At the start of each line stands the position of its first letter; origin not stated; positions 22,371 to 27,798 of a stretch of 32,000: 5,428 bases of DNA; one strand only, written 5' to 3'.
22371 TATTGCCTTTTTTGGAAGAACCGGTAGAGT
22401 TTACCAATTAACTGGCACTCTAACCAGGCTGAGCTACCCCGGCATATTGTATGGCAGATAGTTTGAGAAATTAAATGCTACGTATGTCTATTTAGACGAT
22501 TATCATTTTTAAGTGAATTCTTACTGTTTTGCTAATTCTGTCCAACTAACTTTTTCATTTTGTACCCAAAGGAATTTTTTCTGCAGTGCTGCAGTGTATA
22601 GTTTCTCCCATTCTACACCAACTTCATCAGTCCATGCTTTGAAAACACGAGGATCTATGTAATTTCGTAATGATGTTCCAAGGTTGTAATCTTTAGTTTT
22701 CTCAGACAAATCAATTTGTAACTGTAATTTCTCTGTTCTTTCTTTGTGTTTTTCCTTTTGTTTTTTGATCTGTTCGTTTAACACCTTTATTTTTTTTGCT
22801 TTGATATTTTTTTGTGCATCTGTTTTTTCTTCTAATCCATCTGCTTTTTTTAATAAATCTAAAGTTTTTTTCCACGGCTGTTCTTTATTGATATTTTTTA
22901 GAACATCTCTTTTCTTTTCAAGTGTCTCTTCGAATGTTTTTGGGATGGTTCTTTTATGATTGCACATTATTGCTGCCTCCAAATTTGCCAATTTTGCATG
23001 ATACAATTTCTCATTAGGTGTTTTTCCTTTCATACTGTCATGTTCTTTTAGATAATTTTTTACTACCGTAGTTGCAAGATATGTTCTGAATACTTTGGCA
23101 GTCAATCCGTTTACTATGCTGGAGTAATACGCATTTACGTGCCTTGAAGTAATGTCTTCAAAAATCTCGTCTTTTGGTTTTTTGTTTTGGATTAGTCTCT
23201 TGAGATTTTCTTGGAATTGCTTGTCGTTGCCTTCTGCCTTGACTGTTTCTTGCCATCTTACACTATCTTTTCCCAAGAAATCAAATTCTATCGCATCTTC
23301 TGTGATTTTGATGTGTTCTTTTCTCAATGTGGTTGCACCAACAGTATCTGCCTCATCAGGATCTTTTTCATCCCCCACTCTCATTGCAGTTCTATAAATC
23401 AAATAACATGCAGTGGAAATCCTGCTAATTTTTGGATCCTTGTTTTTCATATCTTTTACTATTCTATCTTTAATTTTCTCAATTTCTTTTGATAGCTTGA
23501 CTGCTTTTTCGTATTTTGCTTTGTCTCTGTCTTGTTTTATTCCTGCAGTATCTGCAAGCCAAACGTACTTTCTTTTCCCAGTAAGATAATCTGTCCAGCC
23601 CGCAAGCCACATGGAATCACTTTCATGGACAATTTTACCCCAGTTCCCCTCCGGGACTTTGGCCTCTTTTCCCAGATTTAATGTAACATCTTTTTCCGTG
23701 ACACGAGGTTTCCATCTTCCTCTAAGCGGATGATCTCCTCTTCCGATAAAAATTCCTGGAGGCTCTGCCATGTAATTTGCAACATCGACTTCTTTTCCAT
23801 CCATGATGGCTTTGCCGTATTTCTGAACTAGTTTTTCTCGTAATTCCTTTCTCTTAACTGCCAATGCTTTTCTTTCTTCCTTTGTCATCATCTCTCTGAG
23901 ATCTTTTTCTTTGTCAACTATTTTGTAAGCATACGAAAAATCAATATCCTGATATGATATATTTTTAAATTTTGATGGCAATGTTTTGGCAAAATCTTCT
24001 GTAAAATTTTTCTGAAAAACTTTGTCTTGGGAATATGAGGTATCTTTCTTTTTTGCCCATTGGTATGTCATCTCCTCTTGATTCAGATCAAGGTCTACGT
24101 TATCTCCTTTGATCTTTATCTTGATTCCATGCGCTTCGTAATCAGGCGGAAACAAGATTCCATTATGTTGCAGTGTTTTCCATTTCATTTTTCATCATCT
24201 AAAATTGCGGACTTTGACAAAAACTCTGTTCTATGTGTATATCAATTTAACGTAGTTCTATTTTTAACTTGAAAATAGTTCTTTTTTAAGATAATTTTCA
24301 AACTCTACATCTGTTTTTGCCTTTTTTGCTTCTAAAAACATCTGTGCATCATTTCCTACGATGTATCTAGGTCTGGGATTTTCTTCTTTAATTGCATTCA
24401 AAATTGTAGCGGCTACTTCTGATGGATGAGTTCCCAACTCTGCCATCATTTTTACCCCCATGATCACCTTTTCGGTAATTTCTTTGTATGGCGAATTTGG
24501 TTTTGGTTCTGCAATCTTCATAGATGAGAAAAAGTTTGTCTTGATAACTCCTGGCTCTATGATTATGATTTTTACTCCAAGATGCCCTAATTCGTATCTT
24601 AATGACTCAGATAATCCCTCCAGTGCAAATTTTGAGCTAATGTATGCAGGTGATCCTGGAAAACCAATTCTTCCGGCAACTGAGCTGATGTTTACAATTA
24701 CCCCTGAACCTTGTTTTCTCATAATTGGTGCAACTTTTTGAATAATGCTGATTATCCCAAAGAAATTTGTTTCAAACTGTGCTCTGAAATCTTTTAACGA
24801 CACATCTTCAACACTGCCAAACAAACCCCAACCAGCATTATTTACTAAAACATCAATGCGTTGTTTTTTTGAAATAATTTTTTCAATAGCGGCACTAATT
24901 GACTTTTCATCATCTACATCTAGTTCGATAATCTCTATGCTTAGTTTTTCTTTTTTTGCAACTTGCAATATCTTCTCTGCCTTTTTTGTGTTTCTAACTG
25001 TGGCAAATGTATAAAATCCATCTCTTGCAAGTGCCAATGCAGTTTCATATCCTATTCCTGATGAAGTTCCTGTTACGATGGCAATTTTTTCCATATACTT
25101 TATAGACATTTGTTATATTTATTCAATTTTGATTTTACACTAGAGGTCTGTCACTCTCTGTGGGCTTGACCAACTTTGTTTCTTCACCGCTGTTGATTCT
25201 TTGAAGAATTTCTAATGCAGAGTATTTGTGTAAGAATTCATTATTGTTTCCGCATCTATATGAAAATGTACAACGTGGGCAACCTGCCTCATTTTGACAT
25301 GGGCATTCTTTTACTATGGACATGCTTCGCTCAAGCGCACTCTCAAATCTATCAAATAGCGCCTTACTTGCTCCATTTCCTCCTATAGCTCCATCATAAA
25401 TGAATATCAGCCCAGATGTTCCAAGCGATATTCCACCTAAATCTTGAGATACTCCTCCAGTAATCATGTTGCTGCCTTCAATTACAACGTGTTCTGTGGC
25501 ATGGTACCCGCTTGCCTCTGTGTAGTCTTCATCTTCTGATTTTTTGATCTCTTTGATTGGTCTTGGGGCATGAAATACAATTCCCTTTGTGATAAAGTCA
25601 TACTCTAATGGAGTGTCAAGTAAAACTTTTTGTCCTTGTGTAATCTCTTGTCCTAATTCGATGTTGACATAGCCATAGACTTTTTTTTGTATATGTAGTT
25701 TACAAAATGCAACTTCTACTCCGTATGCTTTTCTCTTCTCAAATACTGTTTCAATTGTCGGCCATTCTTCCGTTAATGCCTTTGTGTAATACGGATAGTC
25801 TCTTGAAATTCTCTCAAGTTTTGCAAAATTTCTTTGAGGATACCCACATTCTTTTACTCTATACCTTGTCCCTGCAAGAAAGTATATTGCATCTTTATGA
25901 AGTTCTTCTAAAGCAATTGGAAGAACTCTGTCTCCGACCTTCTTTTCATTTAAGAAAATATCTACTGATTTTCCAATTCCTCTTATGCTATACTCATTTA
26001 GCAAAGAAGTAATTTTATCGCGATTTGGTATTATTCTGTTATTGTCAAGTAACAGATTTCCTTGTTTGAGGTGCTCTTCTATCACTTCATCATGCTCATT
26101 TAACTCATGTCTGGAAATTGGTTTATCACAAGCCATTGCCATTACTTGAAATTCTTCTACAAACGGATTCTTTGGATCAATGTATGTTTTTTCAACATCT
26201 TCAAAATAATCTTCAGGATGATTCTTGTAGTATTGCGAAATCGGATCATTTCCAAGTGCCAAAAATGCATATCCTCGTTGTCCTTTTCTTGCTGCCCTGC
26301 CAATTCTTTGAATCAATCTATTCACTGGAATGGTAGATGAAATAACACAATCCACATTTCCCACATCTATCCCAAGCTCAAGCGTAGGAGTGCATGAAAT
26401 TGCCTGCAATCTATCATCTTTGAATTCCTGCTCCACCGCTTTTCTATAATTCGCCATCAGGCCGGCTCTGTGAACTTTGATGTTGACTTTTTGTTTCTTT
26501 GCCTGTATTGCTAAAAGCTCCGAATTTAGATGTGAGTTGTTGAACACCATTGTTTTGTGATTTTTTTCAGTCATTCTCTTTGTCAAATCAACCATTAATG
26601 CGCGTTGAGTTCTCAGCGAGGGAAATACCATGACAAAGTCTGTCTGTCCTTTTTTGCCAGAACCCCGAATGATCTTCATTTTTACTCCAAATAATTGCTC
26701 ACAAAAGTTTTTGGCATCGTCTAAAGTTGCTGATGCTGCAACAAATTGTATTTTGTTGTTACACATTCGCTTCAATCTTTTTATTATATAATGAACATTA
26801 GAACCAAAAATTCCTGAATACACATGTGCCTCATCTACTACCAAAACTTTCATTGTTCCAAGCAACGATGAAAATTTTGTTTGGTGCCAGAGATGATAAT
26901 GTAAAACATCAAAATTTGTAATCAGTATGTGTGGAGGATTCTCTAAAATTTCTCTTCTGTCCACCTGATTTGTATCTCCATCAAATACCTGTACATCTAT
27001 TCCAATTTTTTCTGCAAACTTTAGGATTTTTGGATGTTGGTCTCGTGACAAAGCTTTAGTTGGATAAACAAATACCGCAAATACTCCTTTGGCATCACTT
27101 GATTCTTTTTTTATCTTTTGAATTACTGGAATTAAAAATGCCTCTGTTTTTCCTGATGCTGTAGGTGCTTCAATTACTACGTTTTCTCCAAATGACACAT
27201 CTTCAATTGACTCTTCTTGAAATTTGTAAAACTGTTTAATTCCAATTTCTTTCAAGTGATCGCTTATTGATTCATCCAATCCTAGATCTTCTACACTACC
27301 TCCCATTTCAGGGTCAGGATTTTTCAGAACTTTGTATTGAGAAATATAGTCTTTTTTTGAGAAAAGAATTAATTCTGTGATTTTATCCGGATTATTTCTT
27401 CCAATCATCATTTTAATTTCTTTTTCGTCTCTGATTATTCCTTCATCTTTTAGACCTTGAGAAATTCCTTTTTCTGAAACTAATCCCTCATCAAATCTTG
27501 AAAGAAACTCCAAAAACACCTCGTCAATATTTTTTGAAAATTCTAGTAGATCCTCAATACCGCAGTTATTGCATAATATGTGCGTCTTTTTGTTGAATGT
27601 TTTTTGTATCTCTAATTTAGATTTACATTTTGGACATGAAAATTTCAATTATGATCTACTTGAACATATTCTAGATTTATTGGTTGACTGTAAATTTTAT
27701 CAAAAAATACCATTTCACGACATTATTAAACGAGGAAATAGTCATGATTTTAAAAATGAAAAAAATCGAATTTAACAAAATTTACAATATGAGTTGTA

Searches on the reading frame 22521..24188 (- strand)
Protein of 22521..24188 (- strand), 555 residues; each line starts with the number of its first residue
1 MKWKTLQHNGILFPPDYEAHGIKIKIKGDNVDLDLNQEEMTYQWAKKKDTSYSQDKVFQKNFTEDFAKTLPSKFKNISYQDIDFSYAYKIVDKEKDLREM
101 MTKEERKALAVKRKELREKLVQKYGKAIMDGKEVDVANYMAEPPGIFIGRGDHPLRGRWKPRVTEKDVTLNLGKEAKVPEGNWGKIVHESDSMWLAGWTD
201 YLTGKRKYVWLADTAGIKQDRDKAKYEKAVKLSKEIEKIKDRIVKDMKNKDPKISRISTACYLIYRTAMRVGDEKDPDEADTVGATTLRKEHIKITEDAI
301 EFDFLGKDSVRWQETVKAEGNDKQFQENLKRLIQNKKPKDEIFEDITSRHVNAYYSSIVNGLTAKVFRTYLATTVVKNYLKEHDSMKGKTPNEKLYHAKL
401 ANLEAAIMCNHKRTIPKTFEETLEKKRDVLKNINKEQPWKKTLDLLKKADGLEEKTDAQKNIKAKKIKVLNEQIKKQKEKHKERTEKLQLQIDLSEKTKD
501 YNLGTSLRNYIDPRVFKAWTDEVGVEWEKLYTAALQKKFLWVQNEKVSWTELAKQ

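Call 64: search_protein_families(library=pfam, proteins=[window:22521-24188:-], max_evalue=0.00001)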
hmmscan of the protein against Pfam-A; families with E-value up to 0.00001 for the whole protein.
window:22521-24188:- (555 aa): 3 families
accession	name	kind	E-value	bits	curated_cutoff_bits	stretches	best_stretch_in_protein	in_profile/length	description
PF01028.25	Topoisom_I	-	1.5e-73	247.4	23.7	1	215-437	2-221/228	Eukaryotic DNA topoisomerase I, catalytic core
PF02919.20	Topoisom_I_N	-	3.5e-67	226.5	25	1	1-211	1-213/213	Eukaryotic DNA topoisomerase I, DNA binding fragment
PF14370.11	Topo_C_assoc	-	2.9e-22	78.8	25.1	1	482-549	1-68/70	C-terminal topoisomerase domain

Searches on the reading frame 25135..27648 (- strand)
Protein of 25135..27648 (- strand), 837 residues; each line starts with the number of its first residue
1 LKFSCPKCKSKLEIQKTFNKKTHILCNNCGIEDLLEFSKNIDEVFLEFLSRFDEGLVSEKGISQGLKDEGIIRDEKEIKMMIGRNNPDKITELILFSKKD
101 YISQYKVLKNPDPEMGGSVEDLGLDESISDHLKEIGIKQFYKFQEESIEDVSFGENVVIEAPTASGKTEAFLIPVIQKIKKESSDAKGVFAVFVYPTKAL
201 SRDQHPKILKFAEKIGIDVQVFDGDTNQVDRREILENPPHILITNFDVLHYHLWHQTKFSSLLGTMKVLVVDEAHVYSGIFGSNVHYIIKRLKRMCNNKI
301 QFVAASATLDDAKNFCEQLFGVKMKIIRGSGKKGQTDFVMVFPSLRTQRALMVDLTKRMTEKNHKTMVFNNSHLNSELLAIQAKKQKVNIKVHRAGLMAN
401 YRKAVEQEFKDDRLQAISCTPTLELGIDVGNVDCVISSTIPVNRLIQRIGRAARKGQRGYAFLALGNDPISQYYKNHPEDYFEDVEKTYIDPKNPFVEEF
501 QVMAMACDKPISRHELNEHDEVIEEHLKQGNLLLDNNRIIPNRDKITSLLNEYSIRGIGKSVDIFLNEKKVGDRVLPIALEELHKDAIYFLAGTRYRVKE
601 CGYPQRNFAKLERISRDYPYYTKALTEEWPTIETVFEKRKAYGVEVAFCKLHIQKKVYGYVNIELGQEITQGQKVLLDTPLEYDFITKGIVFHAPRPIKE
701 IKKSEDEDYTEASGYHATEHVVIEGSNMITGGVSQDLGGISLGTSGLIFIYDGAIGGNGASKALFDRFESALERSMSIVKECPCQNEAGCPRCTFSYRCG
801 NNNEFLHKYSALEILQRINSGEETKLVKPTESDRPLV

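Call 64: search_protein_families(library=pfam, proteins=[window:25135-27648:-], max_evalue=0.00001)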
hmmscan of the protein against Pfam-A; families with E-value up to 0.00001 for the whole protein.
window:25135-27648:- (837 aa): 5 families
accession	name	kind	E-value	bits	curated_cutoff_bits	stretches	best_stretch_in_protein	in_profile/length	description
PF00270.35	DEAD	-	3e-35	121.8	26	1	142-312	2-164/167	DEAD/DEAH box helicase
PF00271.37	Helicase_C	-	1.9e-17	63.9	23.5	1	355-456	9-110/110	Helicase conserved C-terminal domain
PF09369.15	MZB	-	6.1e-13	49.7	24.2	1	719-794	2-80/80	MrfA Zn-binding domain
PF04851.21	ResIII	-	5.5e-06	26.8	22.5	0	141-288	5-146/164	Type III restriction enzyme, res subunit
PF22590.2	Cas3-like_C_2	-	7.3e-06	26.6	27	0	391-456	33-105/106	CRISPR-associated nuclease/helicase Cas3, C-terminal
